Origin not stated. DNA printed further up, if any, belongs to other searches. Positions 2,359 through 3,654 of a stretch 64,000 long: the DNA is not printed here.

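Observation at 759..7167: Candidate variant 5'-deoxyadenosine / MTA 'DHAP-shunt' salvage operon ending in an aldehyde dehydrogenase and an acyl-CoA ligase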

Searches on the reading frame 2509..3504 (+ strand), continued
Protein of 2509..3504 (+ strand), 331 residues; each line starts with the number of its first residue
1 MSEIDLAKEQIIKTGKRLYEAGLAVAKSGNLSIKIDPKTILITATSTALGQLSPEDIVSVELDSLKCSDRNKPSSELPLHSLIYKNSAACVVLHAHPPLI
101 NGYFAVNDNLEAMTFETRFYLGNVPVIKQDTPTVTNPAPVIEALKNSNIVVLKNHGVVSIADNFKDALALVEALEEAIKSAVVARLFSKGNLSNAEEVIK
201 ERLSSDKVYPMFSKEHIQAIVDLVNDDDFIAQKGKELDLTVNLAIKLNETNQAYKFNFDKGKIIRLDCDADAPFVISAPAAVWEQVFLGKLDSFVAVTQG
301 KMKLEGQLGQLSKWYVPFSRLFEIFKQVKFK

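Call 36: search_protein_representatives(protein=window:2509-3504:+)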
Query: 331 residues. Proteins with E-value up to 0.001 (for the whole library): 5330; up to 1e-10: 1527; up to 1e-30: 44. The best 150 are listed.
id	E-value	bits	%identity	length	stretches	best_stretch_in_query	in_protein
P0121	2.3e-119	414.8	59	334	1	7-331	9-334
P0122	9.3e-84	297.8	59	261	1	7-244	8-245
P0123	7.9e-77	275.1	57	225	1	113-330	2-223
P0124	3.0e-73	263.3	44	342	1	7-329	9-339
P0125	1.1e-72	261.5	40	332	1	1-329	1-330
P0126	4.1e-70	253.0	40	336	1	8-327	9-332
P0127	1.4e-66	241.5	43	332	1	4-328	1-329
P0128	6.7e-65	235.9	39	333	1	7-329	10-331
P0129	1.4e-60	221.7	37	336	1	6-328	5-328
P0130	1.8e-59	218.1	40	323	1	8-325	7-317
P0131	1.1e-58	215.5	38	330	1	6-328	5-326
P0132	1.8e-58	214.8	34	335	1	10-327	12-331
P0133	5.1e-57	210.0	66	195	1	187-331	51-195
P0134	1.8e-55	204.9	35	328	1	8-327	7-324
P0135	1.7e-54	201.7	32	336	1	8-330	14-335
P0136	2.4e-54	201.2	39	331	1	10-326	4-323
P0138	2.0e-52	194.9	34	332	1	6-328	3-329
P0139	8.6e-52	192.9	40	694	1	52-313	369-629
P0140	5.7e-51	190.2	33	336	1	2-329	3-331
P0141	6.8e-51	189.9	35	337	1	5-325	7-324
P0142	1.7e-50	188.6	37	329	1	8-322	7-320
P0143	2.0e-50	188.3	36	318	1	5-328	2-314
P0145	6.8e-50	186.6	35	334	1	5-327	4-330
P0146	4.5e-49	183.9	36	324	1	3-328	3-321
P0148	1.4e-47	179.0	32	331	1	6-326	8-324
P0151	3.8e-43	164.5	33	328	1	9-326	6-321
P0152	9.7e-43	163.1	35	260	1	79-328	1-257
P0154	1.2e-40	156.3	32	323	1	9-328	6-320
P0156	4.2e-39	151.2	35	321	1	12-329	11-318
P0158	6.4e-38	147.3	45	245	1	9-227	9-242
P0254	7.8e-20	87.9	25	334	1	8-324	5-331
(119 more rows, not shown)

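Call 37: list_cluster_members(proteins=[P0124, P0125, P0126, P0127, P0128, P0129, P0130, P0132, P0135, P0139])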
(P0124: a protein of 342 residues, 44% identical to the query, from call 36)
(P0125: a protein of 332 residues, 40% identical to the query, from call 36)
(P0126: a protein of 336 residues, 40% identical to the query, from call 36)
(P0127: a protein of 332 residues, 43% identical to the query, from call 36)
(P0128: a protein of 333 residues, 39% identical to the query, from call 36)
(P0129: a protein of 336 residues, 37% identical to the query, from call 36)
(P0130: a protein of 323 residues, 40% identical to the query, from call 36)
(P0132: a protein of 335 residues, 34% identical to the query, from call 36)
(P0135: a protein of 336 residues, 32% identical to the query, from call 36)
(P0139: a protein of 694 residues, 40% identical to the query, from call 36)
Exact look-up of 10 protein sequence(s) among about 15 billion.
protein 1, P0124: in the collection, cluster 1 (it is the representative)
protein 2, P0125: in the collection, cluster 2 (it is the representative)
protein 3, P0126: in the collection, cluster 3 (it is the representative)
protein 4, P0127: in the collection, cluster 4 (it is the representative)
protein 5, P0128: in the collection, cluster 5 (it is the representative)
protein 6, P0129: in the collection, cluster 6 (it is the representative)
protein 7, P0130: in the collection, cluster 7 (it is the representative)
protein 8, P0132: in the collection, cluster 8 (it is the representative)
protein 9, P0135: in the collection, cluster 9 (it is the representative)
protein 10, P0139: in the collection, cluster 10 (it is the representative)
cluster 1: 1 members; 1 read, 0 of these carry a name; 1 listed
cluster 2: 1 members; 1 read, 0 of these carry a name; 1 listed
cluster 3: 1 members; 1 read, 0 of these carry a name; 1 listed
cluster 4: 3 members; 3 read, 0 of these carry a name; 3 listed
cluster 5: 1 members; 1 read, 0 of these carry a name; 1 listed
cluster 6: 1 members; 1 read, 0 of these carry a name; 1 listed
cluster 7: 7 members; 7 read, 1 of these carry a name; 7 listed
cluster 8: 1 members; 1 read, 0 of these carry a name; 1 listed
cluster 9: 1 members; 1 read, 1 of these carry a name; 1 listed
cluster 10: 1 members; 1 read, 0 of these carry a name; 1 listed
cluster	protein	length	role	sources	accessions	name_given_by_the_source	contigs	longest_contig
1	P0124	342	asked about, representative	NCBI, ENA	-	-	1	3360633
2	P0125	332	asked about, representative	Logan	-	-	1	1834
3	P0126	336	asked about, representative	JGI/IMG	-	-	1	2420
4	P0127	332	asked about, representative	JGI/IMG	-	-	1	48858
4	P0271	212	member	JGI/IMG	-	-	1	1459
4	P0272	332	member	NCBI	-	-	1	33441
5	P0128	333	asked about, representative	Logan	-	-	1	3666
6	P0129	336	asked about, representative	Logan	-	-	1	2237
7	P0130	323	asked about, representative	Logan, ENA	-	-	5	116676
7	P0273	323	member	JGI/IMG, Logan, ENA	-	L-fuculose-phosphate aldolase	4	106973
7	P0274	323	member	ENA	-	-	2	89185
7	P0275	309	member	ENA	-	-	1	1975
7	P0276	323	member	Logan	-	-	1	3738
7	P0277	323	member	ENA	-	-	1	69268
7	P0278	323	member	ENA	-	-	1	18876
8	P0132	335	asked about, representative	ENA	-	-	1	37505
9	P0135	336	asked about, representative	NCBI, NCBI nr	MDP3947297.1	MAG: class II aldolase/adducin family protein [bacterium] | class II aldolase/adducin family protein [bacterium]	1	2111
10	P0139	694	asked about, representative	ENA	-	-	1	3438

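Call 38: find_encoding_contigs(protein=P0124, flank=8000, max_places=2)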
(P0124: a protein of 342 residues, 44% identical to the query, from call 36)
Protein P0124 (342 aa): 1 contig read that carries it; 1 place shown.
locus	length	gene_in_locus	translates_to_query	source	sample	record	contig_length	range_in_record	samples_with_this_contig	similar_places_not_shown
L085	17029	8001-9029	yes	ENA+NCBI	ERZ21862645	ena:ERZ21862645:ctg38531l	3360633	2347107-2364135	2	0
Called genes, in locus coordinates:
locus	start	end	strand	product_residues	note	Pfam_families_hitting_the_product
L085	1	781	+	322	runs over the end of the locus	PF01073:3Beta_HSD, PF01370:Epimerase, PF02719:Polysacc_synt_2 (faint), PF04321:RmlD_sub_bind, PF16363:GDP_Man_Dehyd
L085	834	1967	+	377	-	-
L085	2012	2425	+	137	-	PF00571:CBS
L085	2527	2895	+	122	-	-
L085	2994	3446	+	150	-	-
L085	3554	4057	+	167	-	PF03551:PadR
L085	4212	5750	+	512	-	PF00501:AMP-binding, PF13193:AMP-binding_C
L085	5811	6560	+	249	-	PF01048:PNP_UDP_1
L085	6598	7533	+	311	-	PF01008:IF-2B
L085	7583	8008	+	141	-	PF01008:IF-2B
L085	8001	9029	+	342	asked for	PF00596:Aldolase_II, PF02036:SCP2 (weak)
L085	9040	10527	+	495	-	PF00171:Aldedh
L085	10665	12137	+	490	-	PF02310:B12-binding, PF04055:Radical_SAM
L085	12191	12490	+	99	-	-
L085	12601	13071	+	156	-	-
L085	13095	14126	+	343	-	PF02558:ApbA, PF03807:F420_oxidored (weak), PF08546:ApbA_C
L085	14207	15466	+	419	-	PF00109:ketoacyl-synt, PF02801:Ketoacyl-synt_C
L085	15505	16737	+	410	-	PF00109:ketoacyl-synt, PF02801:Ketoacyl-synt_C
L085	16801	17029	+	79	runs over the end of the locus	PF00550:PP-binding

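Call 39: find_encoding_contigs(protein=P0127, flank=8000, max_places=2)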
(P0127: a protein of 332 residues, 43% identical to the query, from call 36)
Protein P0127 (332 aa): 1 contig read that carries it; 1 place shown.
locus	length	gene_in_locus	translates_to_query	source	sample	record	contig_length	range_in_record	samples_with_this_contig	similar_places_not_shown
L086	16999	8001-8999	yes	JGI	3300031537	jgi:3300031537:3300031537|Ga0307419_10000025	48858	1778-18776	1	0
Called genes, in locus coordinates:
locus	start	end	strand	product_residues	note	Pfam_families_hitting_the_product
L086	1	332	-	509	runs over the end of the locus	PF13541:ChlI, PF05496:RuvB_N (faint), PF00158:Sigma54_activat (faint), PF01078:Mg_chelatase, PF00004:AAA (faint), PF07728:AAA_5, PF00493:MCM (weak), PF13335:Mg_chelatase_C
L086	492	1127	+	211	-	-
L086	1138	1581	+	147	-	PF02681:DUF212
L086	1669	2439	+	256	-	PF01476:LysM, PF03734:YkuD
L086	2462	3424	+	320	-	PF03255:ACCA, PF01039:Carboxyl_trans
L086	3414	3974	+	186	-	PF03551:PadR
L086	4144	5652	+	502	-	PF00501:AMP-binding, PF13193:AMP-binding_C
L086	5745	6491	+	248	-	PF01048:PNP_UDP_1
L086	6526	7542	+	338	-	PF01008:IF-2B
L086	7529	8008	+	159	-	PF01008:IF-2B (weak)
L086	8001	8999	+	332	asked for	PF00596:Aldolase_II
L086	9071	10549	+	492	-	PF00171:Aldedh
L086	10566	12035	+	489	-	PF02310:B12-binding, PF04055:Radical_SAM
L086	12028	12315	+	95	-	-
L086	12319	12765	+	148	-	-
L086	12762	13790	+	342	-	PF02558:ApbA, PF08546:ApbA_C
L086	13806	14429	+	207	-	-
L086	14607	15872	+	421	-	PF00109:ketoacyl-synt, PF02801:Ketoacyl-synt_C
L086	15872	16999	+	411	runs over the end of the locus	PF00109:ketoacyl-synt, PF02801:Ketoacyl-synt_C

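Call 40: find_encoding_contigs(protein=P0130, flank=8000, max_places=2)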
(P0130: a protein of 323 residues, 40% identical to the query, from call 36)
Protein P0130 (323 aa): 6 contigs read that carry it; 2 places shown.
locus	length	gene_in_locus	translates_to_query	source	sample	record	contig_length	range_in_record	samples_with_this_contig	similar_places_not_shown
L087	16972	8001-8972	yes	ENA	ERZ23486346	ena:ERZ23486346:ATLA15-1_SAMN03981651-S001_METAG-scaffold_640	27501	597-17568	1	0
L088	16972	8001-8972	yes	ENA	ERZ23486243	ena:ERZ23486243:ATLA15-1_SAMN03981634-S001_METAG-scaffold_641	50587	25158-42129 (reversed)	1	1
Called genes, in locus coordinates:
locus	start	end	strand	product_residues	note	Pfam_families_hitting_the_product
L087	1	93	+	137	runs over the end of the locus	-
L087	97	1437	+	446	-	PF00202:Aminotran_3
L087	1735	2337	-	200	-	PF01914:MarC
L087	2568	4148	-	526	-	PF01177:Asp_Glu_race (faint)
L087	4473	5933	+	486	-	PF02310:B12-binding (weak), PF04055:Radical_SAM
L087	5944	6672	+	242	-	PF01048:PNP_UDP_1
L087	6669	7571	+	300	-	PF01008:IF-2B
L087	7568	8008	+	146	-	-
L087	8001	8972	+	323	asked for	PF00596:Aldolase_II, PF02036:SCP2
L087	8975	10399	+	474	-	PF00171:Aldedh, PF05893:LuxC (weak)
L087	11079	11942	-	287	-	PF01565:FAD_binding_4, PF02873:MurB_C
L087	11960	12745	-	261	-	PF01048:PNP_UDP_1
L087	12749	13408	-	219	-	PF02463:SMC_N (weak), PF00005:ABC_tran, PF13304:AAA_21 (faint)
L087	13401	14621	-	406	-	PF12704:MacB_PCD, PF02687:FtsX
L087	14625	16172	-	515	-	PF00117:GATase, PF07722:Peptidase_C26, PF02540:NAD_synthase (faint), PF03054:tRNA_Me_trans (faint), PF00958:GMP_synt_C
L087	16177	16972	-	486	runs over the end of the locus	PF00478:IMPDH, PF00571:CBS, PF03060:NMO, PF01070:FMN_dh, PF01645:Glu_synthase (weak)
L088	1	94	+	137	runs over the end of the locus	-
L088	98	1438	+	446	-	PF00202:Aminotran_3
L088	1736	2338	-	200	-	PF01914:MarC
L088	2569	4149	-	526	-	PF01177:Asp_Glu_race (faint)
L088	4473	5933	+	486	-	PF02310:B12-binding (weak), PF04055:Radical_SAM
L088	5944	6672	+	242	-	PF01048:PNP_UDP_1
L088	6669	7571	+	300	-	PF01008:IF-2B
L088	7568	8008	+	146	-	-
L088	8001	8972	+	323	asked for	PF00596:Aldolase_II, PF02036:SCP2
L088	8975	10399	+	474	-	PF00171:Aldedh, PF05893:LuxC (weak)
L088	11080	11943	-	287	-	PF01565:FAD_binding_4, PF02873:MurB_C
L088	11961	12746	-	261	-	PF01048:PNP_UDP_1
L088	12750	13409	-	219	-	PF02463:SMC_N (weak), PF00005:ABC_tran, PF13304:AAA_21 (faint)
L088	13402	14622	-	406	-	PF12704:MacB_PCD, PF02687:FtsX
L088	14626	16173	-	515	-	PF00117:GATase, PF07722:Peptidase_C26, PF02540:NAD_synthase (faint), PF03054:tRNA_Me_trans (faint), PF00958:GMP_synt_C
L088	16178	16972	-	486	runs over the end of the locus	PF00478:IMPDH, PF00571:CBS, PF03060:NMO, PF01070:FMN_dh, PF01645:Glu_synthase (weak)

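Call 41: find_encoding_contigs(protein=P0132, flank=8000, max_places=2)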
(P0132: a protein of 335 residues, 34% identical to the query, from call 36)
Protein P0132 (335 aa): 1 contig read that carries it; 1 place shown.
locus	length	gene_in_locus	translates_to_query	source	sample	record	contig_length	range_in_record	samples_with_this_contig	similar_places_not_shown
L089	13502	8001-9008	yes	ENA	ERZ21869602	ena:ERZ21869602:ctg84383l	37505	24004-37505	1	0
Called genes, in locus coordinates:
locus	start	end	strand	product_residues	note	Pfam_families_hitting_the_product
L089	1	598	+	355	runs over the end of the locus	PF08240:ADH_N, PF00107:ADH_zinc_N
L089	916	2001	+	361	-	PF00483:NTP_transferase, PF12804:NTP_transf_3, PF22640:ManC_GMP_beta-helix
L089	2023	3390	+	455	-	PF02878:PGM_PMM_I, PF02879:PGM_PMM_II, PF02880:PGM_PMM_III, PF00408:PGM_PMM_IV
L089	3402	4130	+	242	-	PF00753:Lactamase_B, PF13483:Lactamase_B_3, PF12706:Lactamase_B_2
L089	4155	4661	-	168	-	PF07238:PilZ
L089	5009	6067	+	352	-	PF23023:Anti-Pycsar_Apyc1, PF13691:Lactamase_B_4 (weak), PF00753:Lactamase_B, PF12706:Lactamase_B_2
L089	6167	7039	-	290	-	PF24860:FdhE_C (weak)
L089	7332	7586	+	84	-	PF09957:VapB_antitoxin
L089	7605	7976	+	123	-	PF01850:PIN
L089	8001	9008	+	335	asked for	PF00596:Aldolase_II, PF02036:SCP2 (weak), PF14864:Alkyl_sulf_C (weak)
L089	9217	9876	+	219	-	-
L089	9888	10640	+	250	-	-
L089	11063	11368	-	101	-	PF07494:Reg_prop (faint)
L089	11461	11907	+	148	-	-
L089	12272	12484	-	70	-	-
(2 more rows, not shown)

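Call 47: list_cluster_members(proteins=[P0131, P0134, P0136, P0138, P0140, P0141, P0142, P0143, P0145, P0146])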
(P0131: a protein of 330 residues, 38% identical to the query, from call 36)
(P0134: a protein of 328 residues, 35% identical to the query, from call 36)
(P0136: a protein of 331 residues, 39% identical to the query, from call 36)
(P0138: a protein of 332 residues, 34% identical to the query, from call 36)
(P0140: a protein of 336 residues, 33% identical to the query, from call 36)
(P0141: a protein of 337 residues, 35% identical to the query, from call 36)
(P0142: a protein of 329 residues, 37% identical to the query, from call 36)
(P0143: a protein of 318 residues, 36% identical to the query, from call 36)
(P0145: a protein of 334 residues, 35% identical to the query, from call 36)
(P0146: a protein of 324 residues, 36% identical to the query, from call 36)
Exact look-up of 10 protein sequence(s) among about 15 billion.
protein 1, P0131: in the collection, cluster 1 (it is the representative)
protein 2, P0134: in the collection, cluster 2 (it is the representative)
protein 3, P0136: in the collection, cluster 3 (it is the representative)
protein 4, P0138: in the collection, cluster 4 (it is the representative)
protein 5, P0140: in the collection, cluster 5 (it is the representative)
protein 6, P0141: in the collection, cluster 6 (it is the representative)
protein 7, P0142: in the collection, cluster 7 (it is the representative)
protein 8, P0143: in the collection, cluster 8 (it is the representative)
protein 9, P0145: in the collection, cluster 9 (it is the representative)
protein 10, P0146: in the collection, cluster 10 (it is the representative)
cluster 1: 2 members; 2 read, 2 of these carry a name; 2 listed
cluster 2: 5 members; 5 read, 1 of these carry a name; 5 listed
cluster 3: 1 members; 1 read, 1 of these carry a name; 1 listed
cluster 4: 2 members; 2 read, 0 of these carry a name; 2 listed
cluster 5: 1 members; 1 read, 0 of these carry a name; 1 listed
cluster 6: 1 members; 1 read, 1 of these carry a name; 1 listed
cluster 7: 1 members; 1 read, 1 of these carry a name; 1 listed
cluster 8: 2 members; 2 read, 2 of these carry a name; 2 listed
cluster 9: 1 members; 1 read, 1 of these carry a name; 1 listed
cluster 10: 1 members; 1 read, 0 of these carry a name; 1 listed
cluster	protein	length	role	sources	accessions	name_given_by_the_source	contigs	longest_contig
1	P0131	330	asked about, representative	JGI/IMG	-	ribulose-5-phosphate 4-epimerase/fuculose-1-phosphate aldolase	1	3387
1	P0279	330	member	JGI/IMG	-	ribulose-5-phosphate 4-epimerase/fuculose-1-phosphate aldolase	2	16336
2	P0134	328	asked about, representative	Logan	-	-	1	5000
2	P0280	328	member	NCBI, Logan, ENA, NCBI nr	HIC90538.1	MAG TPA: hypothetical protein EYP21_00440 [Syntrophaceae bacterium] | hypothetical protein [Syntrophaceae bacterium]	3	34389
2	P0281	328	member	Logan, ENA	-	-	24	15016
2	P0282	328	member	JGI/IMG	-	-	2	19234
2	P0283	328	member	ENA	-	-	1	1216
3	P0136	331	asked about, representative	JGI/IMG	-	L-fuculose-phosphate aldolase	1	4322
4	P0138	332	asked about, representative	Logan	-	-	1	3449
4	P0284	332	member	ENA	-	-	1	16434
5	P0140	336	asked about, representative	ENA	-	-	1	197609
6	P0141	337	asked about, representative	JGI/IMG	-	L-fuculose-phosphate aldolase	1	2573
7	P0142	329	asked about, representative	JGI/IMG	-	L-fuculose-phosphate aldolase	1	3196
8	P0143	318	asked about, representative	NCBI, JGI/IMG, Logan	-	L-fuculose-phosphate aldolase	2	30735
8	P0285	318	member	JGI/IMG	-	L-fuculose-phosphate aldolase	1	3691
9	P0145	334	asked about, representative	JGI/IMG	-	ribulose-5-phosphate 4-epimerase/fuculose-1-phosphate aldolase/putative sterol carrier ...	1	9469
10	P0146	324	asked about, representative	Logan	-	-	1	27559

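Call 48: find_encoding_contigs(protein=P0280, flank=9000, max_places=1)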
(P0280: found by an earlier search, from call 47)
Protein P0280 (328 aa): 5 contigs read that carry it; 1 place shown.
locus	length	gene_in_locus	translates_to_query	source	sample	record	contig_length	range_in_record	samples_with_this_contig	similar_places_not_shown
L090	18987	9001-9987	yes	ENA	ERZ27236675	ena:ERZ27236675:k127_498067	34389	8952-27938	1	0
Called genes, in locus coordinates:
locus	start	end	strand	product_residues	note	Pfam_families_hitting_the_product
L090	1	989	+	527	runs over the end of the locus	PF23357:DUF7088, PF09822:ABC_transp_aux, PF23355:IFT52_GIFT (faint)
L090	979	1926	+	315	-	PF14238:DUF4340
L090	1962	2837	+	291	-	PF04015:DUF362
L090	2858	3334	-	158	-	PF04191:PEMT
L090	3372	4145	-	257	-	PF00142:Fer4_NifH (weak), PF01656:CbiA, PF02374:ArsA_ATPase, PF06564:CBP_BcsQ (weak), PF10609:ParA, PF13614:AAA_31, PF16575:CLP1_P (faint)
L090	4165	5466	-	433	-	PF01676:Metalloenzyme, PF10143:PhosphMutase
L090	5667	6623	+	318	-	PF03279:Lip_A_acyltrans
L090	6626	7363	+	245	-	PF01048:PNP_UDP_1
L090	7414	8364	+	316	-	PF01008:IF-2B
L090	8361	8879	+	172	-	PF01008:IF-2B (weak)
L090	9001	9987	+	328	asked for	PF00596:Aldolase_II, PF02036:SCP2 (weak)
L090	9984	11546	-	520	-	PF00133:tRNA-synt_1, PF01406:tRNA-synt_1e, PF09334:tRNA-synt_1g, PF00133:tRNA-synt_1 (weak), PF19303:Anticodon_3, PF08264:Anticodon_1 (faint)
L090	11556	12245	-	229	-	PF04468:PSP1, PF28472:PSP1_3rd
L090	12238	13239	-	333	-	PF13177:DNA_pol3_delta2, PF09115:DNApol3-delta_C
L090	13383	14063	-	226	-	PF02223:Thymidylate_kin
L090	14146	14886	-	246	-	-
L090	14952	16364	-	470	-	PF21305:type_II_gspD_N0 (weak), PF07660:STN, PF03958:Secretin_N, PF00263:Secretin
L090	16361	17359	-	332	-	PF13431:TPR_17 (faint), PF14559:TPR_19 (weak), PF00515:TPR_1, PF07719:TPR_2, PF13181:TPR_8 (weak), PF13414:TPR_11, PF14559:TPR_19 (weak), PF04351:PilP, +5 more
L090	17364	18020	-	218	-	PF04350:PilO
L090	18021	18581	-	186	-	PF05137:PilN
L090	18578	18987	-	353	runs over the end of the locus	PF11104:PilM_2, PF06723:MreB_Mbl (faint), PF14450:FtsA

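Call 49: find_encoding_contigs(protein=P0140, flank=9000, max_places=1)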
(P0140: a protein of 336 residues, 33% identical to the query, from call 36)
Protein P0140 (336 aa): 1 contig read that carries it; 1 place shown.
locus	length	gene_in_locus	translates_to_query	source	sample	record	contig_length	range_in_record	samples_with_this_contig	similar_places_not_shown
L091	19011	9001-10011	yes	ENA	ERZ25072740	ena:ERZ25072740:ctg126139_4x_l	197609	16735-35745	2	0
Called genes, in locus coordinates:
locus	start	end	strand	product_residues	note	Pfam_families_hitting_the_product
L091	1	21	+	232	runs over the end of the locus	PF05430:Methyltransf_30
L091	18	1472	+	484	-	PF13396:PLDc_N (faint), PF13091:PLDc_2, PF00614:PLDc (faint), PF13091:PLDc_2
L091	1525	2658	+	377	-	-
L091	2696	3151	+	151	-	PF00293:NUDIX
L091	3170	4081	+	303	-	PF02649:GCHY-1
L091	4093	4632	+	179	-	PF22769:DCD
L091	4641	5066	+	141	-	PF02657:SufE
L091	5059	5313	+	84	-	-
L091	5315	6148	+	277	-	PF01790:LGT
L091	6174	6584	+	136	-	PF07366:SnoaL, PF12680:SnoaL_2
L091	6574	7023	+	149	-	PF00383:dCMP_cyt_deam_1, PF14437:MafB19-deam (faint)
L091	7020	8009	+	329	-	PF00490:ALAD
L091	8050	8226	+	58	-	-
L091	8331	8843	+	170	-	PF02151:UVR (faint)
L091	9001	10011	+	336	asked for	PF00596:Aldolase_II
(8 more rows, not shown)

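Call 50: find_encoding_contigs(protein=P0143, flank=9000, max_places=1)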
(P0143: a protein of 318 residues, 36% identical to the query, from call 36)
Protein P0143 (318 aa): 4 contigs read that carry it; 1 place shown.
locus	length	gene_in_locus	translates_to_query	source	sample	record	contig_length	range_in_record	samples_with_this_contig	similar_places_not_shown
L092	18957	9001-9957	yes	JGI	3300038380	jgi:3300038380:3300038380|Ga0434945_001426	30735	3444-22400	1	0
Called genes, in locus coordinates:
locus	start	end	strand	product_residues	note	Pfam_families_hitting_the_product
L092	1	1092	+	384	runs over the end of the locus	PF10082:BBP2_2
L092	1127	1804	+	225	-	PF19567:CpsB_CapC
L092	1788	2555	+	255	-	PF00483:NTP_transferase, PF12804:NTP_transf_3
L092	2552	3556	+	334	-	PF01073:3Beta_HSD, PF01370:Epimerase, PF02719:Polysacc_synt_2, PF04321:RmlD_sub_bind, PF07993:NAD_binding_4, PF16363:GDP_Man_Dehyd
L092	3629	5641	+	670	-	PF00912:Transgly, PF00905:Transpeptidase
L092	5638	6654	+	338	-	PF04055:Radical_SAM, PF06463:Mob_synth_C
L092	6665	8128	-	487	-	PF01139:RtcB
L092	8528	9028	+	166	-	PF01008:IF-2B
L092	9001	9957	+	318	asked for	PF00596:Aldolase_II, PF02036:SCP2 (faint)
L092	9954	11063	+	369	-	PF05222:AlaDh_PNT_N, PF01262:AlaDh_PNT_C, PF02826:2-Hacid_dh_C (weak)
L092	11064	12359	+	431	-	PF01144:CoA_trans (faint), PF02550:AcetylCoA_hydro, PF13336:AcetylCoA_hyd_C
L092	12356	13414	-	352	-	PF01266:DAO (weak), PF07992:Pyr_redox_2 (weak), PF13450:NAD_binding_8 (faint), PF01494:FAD_binding_3 (weak)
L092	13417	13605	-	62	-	-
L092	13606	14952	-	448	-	PF00501:AMP-binding, PF14535:AMP-binding_C_2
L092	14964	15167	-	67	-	PF09723:Zn_ribbon_8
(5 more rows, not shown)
